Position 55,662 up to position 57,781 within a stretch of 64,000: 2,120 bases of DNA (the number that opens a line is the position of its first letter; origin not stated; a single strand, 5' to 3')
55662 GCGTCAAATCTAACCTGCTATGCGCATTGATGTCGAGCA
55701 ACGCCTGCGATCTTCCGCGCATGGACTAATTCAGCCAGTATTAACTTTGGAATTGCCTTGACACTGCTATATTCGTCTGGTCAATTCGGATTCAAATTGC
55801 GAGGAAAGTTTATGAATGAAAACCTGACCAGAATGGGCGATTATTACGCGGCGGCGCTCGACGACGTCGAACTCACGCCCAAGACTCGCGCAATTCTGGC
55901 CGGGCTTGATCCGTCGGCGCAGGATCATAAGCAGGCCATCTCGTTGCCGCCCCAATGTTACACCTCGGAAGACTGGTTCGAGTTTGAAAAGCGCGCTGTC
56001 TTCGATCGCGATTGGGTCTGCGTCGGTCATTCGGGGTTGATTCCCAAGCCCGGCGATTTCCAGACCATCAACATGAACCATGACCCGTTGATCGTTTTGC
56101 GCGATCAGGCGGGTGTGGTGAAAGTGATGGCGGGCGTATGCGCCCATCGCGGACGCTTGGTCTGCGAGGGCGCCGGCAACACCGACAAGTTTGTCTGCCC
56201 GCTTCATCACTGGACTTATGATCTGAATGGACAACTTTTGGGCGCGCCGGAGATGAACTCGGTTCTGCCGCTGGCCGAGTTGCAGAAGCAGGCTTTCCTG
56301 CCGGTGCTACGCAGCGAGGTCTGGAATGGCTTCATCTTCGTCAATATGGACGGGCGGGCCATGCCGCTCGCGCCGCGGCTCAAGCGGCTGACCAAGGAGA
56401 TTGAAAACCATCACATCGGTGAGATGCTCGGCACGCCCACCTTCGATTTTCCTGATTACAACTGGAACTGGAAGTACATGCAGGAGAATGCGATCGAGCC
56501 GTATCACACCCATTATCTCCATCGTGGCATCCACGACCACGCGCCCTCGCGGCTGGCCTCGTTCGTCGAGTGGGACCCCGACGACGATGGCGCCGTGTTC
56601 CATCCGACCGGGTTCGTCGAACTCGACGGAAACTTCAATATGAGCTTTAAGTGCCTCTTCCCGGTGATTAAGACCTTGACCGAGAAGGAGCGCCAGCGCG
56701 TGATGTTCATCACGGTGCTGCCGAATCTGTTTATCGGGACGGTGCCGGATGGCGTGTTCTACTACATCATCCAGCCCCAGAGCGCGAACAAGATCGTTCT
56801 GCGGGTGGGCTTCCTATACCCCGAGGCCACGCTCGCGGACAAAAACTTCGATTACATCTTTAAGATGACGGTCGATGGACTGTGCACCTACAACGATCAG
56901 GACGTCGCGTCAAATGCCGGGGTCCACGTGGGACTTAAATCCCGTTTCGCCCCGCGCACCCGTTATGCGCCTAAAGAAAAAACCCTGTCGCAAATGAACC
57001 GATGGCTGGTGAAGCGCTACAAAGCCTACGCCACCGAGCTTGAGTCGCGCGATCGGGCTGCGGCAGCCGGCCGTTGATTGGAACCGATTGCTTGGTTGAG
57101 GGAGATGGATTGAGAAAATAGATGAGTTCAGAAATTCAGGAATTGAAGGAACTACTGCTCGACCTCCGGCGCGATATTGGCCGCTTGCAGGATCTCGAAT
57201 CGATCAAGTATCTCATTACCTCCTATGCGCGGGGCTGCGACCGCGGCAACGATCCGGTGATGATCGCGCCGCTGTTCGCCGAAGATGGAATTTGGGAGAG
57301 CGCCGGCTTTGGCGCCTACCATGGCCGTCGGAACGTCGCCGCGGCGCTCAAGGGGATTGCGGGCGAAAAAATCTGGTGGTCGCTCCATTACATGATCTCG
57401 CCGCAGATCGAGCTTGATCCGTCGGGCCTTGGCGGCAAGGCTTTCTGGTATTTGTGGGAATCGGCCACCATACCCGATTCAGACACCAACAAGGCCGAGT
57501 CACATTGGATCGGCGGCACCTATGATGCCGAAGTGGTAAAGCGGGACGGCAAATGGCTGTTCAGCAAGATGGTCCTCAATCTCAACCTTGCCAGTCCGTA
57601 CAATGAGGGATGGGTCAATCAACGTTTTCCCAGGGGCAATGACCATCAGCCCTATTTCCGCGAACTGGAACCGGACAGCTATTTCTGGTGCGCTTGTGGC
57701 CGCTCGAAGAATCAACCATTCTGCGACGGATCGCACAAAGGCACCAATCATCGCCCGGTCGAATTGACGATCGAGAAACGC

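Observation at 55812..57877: Rieske oxygenase alpha subunit followed by an NTF2-like protein fused to two CDGSH iron-sulfur domains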

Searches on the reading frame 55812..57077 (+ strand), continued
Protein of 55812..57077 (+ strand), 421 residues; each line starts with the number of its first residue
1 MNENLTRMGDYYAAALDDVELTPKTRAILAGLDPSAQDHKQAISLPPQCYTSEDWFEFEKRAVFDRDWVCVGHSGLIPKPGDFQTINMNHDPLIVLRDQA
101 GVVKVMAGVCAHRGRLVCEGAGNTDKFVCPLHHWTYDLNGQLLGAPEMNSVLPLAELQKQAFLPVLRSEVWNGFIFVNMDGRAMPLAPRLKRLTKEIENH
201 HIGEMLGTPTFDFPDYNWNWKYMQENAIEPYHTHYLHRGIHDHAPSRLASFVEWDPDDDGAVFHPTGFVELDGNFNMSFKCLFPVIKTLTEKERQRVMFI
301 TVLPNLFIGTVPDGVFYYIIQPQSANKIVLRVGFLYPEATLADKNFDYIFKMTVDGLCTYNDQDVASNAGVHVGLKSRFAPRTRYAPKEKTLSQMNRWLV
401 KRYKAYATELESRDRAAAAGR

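Call 79: fold_search(model_id=the predicted structure, library=pdb)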
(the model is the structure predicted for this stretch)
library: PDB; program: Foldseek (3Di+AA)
matches with E <= 10: 1073; with E <= 0.001: 172
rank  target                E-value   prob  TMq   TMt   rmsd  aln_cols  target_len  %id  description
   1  6zgp_K                6.5e-25  1.00  0.70  0.81   4.6       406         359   19  Crystal structure of the quaternary ammonium Rieske monooxygenase CntA in complex with inhibitor MMV12 (MMV020670) (released 2020-11-18)
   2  6zgp_G                6.5e-25  1.00  0.71  0.81   4.7       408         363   20  Crystal structure of the quaternary ammonium Rieske monooxygenase CntA in complex with inhibitor MMV12 (MMV020670) (released 2020-11-18)
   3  6y9c                  1.2e-24  1.00  0.71  0.81   4.6       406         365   20  The structure of a quaternary ammonium Rieske monooxygenase reveals insights into carnitine oxidation by gut microbiota  (released 2021-03-31)
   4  6zgp_I                1.7e-24  1.00  0.71  0.83   4.2       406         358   19  Crystal structure of the quaternary ammonium Rieske monooxygenase CntA in complex with inhibitor MMV12 (MMV020670) (released 2020-11-18)
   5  6zgp_H                1.7e-24  1.00  0.72  0.83   4.2       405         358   19  Crystal structure of the quaternary ammonium Rieske monooxygenase CntA in complex with inhibitor MMV12 (MMV020670) (released 2020-11-18)
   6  6zgp_A                1.8e-24  1.00  0.72  0.83   4.2       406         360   19  Crystal structure of the quaternary ammonium Rieske monooxygenase CntA in complex with inhibitor MMV12 (MMV020670) (released 2020-11-18)
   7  6zgp_F                2.5e-24  1.00  0.72  0.83   4.3       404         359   18  Crystal structure of the quaternary ammonium Rieske monooxygenase CntA in complex with inhibitor MMV12 (MMV020670) (released 2020-11-18)
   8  3n0q                  2.8e-24  1.00  0.76  0.79   3.8       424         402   19  Crystal structure of a Putative aromatic-ring hydroxylating dioxygenase (TM1040_3219) from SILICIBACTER SP. TM1040 at 1. (released 2010-06-09)
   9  4qup                  2.8e-24  1.00  0.71  0.72   6.4       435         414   18  Crystal structure of stachydrine demethylase with N-methyl proline from low X-ray dose composite datasets (released 2015-07-15)
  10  4quq                  3.6e-24  1.00  0.77  0.80   4.4       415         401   20  Crystal structure of stachydrine demethylase in complex with azide (released 2015-07-15)
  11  3vca                  3.8e-24  1.00  0.71  0.75   3.6       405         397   18  Quaternary Ammonium Oxidative Demethylation: X-ray Crystallographic, Resonance Raman and UV-visible Spectroscopic Analys (released 2012-02-08)
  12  4qur                  3.8e-24  1.00  0.69  0.70   6.9       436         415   17  Crystal Structure of stachydrine demethylase in complex with cyanide, oxygen, and N-methyl proline in a new orientation (released 2015-07-15)
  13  6y9d_A                5.3e-24  1.00  0.69  0.82   4.1       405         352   19  Crystal structure of the quaternary ammonium Rieske monooxygenase CntA in complex with substrate L-Carnitine (released 2020-11-18)
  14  6zgp_J                7.0e-24  1.00  0.72  0.84   4.1       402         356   19  Crystal structure of the quaternary ammonium Rieske monooxygenase CntA in complex with inhibitor MMV12 (MMV020670) (released 2020-11-18)
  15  6zgp_B                7.9e-24  1.00  0.72  0.84   4.0       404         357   18  Crystal structure of the quaternary ammonium Rieske monooxygenase CntA in complex with inhibitor MMV12 (MMV020670) (released 2020-11-18)
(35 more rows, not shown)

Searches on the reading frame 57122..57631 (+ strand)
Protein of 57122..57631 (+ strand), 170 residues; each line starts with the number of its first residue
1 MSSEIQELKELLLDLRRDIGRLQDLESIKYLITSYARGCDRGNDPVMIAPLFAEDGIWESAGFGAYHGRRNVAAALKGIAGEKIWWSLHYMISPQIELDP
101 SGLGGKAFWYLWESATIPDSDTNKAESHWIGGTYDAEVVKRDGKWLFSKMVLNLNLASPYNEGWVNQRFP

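Call 31: search_solved_structures(query=A3, max_evalue=10, show_alignments=5)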
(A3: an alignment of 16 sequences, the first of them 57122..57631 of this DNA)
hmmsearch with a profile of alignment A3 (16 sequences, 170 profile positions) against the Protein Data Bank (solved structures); distinct sequences matched with E-value up to 10: 61 (the best 60 are shown).
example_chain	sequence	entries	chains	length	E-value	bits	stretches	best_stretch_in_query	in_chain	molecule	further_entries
8abt_A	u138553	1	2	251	7.2e-12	48.3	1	5-166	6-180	SnoaL-like domain-containing protein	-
8abv_A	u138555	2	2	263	1.3e-11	47.5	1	4-166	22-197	SnoaL-like domain-containing protein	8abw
8abu_A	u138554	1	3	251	2.5e-11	46.5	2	94-166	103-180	SnoaL-like domain-containing protein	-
4l8o_A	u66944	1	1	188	2.8e-11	46.4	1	6-146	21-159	Bile acid 7a-dehydratase, BaiE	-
4l8p_A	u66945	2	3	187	6.2e-11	45.3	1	8-148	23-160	Bile acid 7a-dehydratase, BaiE | Bile acid 7-alpha dehydratase, BaiE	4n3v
2rfr_A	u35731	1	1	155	8.5e-10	41.6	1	10-106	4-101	Uncharacterized protein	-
4leh_A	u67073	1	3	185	1.1e-09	41.2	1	7-146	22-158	Bile acid 7-alpha dehydratase, BaiE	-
3b8l_A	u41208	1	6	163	2e-09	40.4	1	21-153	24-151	Uncharacterized protein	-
5kvb_A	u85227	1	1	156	4.6e-09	39.2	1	16-159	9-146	Gamma-hexachlorocyclohexane dehydrochlorinase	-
3s5c_B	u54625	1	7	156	2.3e-08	36.9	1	17-159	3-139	LinA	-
3ef8_A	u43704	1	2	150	2.4e-07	33.6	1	21-160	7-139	Putative Scyalone Dehydratase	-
3a76_A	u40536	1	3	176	2.4e-06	30.3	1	16-159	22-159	Gamma-hexachlorocyclohexane dehydrochlorinase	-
3ejv_A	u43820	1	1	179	0.002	20.8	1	10-102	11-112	uncharacterized protein with cystatin-like fold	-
8t6n_E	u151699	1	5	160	0.01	18.5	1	21-109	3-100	T33-27.1 : A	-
8bl5_A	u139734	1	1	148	0.015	18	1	11-83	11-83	Sam0.2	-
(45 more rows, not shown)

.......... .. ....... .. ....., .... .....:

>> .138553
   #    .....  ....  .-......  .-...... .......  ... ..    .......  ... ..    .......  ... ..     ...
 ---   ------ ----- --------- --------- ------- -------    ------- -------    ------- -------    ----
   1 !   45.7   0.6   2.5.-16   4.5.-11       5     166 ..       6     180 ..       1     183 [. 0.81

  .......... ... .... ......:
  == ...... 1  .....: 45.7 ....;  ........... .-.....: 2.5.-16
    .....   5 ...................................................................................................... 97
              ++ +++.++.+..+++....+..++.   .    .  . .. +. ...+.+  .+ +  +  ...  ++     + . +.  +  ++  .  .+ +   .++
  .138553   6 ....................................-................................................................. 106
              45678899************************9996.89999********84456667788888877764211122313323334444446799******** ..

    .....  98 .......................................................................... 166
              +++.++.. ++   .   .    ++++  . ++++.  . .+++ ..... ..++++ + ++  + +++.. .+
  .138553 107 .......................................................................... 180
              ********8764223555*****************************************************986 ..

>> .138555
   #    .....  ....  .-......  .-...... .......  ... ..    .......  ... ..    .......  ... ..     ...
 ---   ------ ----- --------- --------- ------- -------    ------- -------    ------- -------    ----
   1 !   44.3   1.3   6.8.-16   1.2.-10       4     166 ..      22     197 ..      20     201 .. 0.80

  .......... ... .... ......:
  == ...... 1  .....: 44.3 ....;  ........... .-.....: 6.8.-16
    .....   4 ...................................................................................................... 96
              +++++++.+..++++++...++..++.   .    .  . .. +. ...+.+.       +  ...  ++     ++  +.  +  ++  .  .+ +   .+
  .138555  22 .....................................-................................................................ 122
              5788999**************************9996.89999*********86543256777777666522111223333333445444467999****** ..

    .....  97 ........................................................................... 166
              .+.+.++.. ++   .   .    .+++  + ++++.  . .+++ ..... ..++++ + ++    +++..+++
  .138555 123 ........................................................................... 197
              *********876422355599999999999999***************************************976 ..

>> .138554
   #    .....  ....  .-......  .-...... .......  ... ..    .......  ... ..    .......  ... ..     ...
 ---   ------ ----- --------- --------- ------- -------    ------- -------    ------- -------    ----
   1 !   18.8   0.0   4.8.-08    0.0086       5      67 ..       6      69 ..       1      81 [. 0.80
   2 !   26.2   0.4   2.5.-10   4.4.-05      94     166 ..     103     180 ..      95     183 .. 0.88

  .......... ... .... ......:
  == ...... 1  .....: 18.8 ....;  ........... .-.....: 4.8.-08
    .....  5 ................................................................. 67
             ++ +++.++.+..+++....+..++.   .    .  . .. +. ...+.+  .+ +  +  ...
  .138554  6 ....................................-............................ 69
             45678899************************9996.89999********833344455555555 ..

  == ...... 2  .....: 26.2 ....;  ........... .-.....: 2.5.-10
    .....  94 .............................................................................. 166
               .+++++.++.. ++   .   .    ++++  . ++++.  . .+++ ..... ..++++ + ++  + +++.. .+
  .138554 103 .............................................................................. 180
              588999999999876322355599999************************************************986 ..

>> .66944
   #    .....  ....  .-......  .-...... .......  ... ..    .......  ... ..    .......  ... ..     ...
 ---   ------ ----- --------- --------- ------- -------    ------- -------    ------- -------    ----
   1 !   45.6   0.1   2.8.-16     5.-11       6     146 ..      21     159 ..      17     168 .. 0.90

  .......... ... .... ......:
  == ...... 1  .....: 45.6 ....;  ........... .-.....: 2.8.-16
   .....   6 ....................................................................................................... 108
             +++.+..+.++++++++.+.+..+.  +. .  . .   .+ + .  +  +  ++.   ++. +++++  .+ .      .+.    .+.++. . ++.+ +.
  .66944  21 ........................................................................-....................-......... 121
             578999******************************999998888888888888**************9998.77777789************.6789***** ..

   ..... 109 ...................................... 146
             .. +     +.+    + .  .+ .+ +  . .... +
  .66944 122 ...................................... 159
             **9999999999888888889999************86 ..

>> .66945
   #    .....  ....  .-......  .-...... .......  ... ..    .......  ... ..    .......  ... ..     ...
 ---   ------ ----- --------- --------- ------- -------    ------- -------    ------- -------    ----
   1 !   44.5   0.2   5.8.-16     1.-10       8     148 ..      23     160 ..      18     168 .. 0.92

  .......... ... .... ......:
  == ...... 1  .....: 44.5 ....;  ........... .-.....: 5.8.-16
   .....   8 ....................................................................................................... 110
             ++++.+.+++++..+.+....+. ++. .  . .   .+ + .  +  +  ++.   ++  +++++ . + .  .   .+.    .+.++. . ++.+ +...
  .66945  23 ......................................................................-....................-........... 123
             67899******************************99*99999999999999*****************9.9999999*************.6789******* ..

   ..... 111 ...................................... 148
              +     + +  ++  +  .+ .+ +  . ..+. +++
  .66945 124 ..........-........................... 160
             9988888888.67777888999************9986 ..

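Call 70: search_protein_families(library=pfam, proteins=[window:57122-57631:+], max_evalue=10)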
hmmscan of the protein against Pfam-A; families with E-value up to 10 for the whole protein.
window:57122-57631:+ (170 aa): 2 families
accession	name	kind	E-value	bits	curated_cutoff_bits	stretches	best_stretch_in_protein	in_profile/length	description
PF13577.12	SnoaL_4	-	7.5e-19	68.4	24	1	21-150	2-125/126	SnoaL-like domain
PF12680.13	SnoaL_2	-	0.0055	17.7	27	1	41-81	10-48/102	SnoaL-like domain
